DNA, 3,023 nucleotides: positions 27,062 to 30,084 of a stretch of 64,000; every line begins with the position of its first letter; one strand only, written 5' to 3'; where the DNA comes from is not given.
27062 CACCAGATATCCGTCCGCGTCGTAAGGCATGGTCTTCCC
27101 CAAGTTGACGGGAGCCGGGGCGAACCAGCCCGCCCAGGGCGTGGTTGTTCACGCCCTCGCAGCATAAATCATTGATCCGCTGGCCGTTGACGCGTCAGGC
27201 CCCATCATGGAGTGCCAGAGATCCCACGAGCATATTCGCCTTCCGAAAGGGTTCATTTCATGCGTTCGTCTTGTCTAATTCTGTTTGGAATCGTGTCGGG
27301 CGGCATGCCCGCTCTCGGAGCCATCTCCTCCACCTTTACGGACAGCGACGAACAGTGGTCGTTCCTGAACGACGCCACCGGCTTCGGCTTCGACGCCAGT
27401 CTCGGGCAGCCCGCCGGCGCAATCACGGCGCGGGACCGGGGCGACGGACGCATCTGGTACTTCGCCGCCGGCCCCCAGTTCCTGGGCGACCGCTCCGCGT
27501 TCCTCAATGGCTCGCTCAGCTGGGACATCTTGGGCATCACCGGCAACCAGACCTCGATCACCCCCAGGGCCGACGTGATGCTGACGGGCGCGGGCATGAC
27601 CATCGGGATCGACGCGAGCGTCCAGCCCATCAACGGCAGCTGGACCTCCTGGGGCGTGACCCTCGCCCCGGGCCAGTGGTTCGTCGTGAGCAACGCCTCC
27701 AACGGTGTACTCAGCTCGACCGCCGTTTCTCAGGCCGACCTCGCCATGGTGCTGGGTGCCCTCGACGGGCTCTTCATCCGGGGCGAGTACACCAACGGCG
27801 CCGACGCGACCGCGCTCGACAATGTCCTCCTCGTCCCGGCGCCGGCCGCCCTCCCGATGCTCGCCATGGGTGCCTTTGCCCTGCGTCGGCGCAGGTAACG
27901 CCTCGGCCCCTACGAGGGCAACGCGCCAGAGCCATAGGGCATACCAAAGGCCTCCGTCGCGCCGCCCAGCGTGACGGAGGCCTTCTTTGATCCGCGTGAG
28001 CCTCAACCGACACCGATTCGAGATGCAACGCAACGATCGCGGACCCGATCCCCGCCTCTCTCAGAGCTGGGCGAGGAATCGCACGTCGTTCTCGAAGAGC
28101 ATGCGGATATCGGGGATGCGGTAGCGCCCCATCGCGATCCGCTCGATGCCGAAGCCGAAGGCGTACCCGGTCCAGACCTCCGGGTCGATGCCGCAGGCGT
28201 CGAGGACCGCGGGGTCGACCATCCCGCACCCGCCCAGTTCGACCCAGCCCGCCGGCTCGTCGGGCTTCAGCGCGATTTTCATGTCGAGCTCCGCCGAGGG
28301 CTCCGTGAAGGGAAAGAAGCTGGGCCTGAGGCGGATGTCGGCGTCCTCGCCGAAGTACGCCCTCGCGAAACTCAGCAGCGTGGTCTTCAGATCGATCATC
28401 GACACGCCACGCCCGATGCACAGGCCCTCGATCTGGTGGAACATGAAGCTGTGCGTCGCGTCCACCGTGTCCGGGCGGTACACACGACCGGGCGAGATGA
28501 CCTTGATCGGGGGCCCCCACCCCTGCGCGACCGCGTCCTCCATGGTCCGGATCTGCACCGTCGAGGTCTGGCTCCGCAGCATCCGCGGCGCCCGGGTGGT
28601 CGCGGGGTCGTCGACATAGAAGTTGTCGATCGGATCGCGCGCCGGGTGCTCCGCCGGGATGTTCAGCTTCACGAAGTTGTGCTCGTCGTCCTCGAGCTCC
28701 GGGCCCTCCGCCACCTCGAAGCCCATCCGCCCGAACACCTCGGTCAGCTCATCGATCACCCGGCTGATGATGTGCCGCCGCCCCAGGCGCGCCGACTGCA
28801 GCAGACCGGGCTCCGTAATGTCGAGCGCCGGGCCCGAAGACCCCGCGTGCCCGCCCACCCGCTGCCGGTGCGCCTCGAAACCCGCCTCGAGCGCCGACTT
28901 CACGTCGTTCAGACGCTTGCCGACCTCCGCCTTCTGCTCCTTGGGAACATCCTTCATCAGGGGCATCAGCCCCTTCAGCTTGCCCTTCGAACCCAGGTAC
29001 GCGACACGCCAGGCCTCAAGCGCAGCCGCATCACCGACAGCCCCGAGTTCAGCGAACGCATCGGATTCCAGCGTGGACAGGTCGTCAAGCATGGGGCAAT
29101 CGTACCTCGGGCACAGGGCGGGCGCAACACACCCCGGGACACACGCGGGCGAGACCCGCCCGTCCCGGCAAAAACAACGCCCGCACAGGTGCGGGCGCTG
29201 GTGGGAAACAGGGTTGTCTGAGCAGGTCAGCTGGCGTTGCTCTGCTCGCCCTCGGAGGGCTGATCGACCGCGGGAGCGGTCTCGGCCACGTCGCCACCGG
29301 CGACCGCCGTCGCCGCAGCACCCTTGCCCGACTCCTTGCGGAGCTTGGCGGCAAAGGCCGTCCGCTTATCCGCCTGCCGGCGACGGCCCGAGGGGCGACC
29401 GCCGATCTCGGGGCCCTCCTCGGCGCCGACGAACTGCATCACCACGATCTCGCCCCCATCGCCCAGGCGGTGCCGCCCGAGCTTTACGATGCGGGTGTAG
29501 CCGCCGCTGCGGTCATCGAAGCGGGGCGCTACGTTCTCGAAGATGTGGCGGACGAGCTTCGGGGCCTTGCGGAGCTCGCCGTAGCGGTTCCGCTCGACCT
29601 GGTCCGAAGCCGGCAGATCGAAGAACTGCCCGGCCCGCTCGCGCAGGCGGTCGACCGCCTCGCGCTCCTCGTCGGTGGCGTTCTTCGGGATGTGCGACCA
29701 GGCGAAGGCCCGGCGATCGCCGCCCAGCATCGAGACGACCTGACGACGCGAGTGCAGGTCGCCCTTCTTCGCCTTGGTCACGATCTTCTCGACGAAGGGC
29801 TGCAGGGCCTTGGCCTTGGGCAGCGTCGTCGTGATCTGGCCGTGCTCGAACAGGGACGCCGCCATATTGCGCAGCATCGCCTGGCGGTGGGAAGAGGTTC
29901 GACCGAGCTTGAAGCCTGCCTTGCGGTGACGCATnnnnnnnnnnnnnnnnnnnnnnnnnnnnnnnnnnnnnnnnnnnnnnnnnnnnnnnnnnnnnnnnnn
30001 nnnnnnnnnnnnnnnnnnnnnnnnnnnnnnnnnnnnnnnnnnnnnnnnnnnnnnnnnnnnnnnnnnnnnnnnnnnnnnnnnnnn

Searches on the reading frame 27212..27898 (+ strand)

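Call 80: search_protein_families(library=pfam, proteins=[window:27212-27898:+], max_evalue=0.001)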
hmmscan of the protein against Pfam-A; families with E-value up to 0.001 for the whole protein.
window:27212-27898:+ (228 aa): 1 family
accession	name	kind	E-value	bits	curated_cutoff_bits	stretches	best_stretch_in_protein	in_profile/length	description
PF00052.24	Laminin_B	-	6.4e-12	45.9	22.4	1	83-210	1-123/136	Laminin B (Domain IV)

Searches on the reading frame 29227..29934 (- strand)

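Call 80: search_protein_families(library=pfam, proteins=[window:29227-29934:-], max_evalue=0.001)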
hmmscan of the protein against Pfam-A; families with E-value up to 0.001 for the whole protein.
window:29227-29934:- (235 aa): 1 family
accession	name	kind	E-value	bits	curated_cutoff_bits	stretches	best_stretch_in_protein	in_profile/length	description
PF01196.24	Ribosomal_L17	-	1e-31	110.1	27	1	20-169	1-97/97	Ribosomal protein L17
